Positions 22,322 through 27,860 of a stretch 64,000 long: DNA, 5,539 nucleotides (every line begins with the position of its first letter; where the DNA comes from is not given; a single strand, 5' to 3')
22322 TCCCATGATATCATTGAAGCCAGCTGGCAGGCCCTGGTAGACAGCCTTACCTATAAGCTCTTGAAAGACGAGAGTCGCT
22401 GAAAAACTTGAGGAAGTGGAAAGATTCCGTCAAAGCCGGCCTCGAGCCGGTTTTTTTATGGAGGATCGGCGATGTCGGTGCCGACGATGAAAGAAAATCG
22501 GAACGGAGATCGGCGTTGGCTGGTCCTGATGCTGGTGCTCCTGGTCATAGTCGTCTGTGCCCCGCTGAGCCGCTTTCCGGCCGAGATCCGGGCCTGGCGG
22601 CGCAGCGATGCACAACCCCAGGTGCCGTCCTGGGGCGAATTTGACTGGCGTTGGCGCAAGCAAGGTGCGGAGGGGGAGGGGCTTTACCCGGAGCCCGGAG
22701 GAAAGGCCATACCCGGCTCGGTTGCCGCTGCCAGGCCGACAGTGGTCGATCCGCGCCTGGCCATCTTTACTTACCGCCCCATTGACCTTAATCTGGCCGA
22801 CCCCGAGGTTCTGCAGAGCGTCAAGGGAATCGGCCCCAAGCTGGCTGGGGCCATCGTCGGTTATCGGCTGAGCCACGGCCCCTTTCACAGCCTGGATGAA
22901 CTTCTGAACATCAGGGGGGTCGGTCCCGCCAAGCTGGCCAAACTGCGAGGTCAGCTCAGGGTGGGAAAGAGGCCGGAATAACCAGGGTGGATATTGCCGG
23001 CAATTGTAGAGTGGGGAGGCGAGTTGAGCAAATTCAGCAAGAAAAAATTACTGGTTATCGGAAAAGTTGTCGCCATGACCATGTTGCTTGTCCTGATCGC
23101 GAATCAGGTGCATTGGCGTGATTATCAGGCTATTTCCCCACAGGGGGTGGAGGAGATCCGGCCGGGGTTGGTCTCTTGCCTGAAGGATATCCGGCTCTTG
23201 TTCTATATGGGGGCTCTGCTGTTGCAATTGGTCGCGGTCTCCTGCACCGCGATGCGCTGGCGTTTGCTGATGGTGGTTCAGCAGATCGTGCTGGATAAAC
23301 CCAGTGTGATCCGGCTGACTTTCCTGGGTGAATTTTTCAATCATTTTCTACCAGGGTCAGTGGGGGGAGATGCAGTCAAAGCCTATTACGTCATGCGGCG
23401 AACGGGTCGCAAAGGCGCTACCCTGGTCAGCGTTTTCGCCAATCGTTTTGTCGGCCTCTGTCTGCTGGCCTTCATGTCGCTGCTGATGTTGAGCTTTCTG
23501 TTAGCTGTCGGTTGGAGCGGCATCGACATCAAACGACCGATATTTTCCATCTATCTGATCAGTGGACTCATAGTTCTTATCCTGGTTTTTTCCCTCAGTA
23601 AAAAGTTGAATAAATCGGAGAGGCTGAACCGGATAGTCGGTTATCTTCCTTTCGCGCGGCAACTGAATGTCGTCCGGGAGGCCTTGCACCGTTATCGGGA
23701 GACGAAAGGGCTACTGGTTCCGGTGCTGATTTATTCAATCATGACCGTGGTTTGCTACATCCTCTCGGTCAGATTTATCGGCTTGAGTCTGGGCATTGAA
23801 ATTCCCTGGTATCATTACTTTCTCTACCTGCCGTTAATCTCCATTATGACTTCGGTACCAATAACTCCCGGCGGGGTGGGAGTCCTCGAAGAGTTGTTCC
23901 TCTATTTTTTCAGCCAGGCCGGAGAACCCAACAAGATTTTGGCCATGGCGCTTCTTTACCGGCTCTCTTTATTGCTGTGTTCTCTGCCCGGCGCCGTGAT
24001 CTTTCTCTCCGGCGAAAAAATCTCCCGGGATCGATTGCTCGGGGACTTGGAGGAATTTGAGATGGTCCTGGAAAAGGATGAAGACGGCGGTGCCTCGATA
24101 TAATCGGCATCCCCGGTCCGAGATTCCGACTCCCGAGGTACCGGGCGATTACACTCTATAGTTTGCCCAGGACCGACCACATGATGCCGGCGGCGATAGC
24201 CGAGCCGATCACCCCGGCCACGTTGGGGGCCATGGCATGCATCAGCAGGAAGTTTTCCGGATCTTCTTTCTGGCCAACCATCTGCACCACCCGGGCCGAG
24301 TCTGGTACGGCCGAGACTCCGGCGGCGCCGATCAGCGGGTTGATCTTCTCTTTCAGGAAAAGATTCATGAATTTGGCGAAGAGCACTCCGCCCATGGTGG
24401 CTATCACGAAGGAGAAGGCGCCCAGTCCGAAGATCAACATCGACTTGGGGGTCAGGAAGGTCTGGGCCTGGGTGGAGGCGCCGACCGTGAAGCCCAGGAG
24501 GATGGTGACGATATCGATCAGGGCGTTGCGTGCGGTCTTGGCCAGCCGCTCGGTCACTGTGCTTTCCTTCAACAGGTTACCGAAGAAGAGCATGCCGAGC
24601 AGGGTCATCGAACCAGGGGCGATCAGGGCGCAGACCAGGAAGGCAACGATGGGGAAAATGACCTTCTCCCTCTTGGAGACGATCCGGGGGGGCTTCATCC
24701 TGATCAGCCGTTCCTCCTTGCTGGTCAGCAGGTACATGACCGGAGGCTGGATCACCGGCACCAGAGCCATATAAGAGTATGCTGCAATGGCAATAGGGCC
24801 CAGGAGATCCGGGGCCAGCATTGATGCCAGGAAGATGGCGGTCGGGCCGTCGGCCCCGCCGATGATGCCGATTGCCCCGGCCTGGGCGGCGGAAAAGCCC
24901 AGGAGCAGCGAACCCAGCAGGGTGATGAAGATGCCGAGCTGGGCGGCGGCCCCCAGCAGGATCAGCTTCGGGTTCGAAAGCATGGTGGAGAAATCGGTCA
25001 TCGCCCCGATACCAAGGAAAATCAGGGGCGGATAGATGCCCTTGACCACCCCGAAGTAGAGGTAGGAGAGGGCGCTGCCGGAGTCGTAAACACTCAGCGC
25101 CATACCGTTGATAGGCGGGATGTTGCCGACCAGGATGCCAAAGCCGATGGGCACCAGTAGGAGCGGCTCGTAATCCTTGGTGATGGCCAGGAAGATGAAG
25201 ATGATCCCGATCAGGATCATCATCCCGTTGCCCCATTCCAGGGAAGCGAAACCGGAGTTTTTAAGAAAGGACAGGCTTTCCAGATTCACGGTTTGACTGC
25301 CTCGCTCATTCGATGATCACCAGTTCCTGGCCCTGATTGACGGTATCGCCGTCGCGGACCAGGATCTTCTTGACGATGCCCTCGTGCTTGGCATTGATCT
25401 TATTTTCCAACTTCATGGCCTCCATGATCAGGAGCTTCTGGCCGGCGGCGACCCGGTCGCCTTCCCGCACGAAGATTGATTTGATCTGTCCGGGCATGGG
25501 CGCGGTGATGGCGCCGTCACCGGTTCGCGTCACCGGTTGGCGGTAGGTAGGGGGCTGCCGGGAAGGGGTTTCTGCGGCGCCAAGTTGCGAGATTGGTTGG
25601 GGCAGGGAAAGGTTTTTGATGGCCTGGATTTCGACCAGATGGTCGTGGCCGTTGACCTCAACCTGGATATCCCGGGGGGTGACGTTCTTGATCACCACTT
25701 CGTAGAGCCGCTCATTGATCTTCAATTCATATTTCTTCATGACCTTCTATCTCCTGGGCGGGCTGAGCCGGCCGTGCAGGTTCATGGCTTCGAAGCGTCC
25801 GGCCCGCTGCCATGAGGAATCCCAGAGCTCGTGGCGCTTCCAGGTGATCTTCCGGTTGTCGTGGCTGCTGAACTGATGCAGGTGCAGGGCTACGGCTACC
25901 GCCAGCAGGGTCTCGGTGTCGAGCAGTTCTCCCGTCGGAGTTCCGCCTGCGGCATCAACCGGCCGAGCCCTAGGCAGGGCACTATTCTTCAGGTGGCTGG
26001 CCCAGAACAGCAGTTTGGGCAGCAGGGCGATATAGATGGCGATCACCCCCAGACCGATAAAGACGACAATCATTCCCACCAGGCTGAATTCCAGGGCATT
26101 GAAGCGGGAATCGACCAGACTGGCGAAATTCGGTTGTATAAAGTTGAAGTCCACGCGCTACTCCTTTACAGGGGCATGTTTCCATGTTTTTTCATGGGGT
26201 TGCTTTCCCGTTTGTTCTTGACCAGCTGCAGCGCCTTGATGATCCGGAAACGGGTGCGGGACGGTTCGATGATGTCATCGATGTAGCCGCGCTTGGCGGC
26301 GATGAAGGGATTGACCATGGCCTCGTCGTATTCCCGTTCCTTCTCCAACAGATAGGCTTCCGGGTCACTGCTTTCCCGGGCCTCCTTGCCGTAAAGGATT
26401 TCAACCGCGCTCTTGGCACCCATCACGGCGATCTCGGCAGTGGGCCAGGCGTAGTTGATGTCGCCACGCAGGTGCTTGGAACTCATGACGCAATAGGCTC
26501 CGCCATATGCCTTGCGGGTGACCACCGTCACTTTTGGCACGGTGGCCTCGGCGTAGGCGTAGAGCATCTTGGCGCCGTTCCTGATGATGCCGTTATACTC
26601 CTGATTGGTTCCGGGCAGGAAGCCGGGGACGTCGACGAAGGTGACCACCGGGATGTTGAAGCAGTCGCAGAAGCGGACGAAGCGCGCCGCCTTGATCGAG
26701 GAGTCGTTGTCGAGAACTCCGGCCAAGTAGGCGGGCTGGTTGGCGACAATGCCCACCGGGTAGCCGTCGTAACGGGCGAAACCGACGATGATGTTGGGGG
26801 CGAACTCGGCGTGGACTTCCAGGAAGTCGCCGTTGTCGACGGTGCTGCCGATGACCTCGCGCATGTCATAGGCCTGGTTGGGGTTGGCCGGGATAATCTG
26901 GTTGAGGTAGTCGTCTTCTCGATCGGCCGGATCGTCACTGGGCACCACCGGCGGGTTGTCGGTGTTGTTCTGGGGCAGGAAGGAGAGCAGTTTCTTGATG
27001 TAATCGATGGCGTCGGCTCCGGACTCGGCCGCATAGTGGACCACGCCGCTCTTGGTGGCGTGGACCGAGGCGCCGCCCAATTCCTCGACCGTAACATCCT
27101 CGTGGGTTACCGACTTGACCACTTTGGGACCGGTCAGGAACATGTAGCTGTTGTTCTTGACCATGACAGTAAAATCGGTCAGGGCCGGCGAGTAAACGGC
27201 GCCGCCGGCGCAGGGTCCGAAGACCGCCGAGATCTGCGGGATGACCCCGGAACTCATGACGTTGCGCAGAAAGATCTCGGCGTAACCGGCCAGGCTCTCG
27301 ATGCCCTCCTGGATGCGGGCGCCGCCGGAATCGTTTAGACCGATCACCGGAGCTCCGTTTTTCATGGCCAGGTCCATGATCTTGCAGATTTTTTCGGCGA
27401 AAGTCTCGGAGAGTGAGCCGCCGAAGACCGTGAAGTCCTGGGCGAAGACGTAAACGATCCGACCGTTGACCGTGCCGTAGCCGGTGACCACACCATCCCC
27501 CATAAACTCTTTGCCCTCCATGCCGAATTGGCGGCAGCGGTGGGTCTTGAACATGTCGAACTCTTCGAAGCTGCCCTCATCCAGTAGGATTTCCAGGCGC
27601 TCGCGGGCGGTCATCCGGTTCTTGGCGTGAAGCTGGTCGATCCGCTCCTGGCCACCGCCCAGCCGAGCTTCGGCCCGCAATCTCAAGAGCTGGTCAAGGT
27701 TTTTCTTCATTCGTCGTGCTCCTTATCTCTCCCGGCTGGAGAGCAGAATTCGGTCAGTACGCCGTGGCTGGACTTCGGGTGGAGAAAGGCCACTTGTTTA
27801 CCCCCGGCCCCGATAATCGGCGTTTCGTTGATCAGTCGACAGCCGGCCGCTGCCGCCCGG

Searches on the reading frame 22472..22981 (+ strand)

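Call 30: search_protein_families(library=pfam, proteins=[window:22472-22981:+], max_evalue=0.0001)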
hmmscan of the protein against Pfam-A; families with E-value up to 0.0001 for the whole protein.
window:22472-22981:+ (169 aa): 3 families
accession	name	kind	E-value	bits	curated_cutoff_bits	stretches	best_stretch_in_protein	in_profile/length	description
PF12836.13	HHH_3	-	1.7e-18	66.9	27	1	103-163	5-65/65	Helix-hairpin-helix motif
PF00633.29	HHH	-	3.1e-09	36.7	24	1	106-131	5-30/30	Helix-hairpin-helix motif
PF14520.12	HHH_5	-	6.2e-06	27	27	0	113-129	3-19/57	Helix-hairpin-helix domain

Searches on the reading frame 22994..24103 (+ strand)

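Call 30: search_protein_families(library=pfam, proteins=[window:22994-24103:+], max_evalue=0.0001)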
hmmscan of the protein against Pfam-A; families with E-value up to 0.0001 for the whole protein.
window:22994-24103:+ (369 aa): 1 family
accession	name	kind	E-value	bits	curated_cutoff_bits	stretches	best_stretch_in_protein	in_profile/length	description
PF03706.18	LPG_synthase_TM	-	1.1e-33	117.4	33.4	1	63-333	28-302/302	Lysylphosphatidylglycerol synthase TM region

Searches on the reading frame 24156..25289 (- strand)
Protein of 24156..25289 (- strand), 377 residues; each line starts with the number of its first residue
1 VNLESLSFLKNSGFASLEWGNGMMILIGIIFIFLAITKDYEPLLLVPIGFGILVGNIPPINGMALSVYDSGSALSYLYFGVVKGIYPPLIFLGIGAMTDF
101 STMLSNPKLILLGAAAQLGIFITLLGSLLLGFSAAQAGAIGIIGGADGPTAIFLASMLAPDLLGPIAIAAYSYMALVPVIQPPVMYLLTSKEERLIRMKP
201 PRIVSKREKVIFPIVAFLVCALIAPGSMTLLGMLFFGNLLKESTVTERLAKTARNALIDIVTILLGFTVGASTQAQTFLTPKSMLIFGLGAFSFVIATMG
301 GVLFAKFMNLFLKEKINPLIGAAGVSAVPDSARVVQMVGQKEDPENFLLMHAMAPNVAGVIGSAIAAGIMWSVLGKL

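Call 30: search_protein_families(library=pfam, proteins=[window:24156-25289:-], max_evalue=0.0001)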
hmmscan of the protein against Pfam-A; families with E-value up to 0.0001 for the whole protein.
window:24156-25289:- (377 aa): 1 family
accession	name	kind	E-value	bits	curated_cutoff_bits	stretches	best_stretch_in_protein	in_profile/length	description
PF03977.18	OAD_beta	-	3.1e-153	510.4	31.6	1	22-373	3-348/349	Na+-transporting oxaloacetate decarboxylase beta subunit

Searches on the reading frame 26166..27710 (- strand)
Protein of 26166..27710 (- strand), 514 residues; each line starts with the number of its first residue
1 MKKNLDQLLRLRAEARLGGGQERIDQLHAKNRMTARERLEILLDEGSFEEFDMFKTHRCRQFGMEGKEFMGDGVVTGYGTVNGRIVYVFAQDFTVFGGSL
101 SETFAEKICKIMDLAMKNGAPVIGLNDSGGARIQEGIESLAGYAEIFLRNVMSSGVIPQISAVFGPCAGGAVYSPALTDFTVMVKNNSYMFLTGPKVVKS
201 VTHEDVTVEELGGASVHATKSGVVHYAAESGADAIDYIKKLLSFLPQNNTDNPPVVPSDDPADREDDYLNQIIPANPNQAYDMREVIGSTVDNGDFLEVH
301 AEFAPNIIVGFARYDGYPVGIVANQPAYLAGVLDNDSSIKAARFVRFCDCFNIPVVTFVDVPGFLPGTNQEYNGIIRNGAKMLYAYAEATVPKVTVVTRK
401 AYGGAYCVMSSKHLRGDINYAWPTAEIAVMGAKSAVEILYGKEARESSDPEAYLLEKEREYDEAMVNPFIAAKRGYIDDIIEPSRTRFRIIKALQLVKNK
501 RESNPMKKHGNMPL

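Call 30: search_protein_families(library=pfam, proteins=[window:26166-27710:-], max_evalue=0.0001)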
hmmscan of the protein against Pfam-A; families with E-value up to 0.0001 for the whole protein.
window:26166-27710:- (514 aa): 2 families
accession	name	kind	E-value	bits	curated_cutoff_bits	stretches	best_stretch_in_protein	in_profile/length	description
PF01039.27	Carboxyl_trans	-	5.3e-201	668.9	22.3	1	28-512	3-493/493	Carboxyl transferase domain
PF03255.19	ACCA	-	2.2e-14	53.8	23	1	338-411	133-207/310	Acetyl co-enzyme A carboxylase carboxyltransferase-like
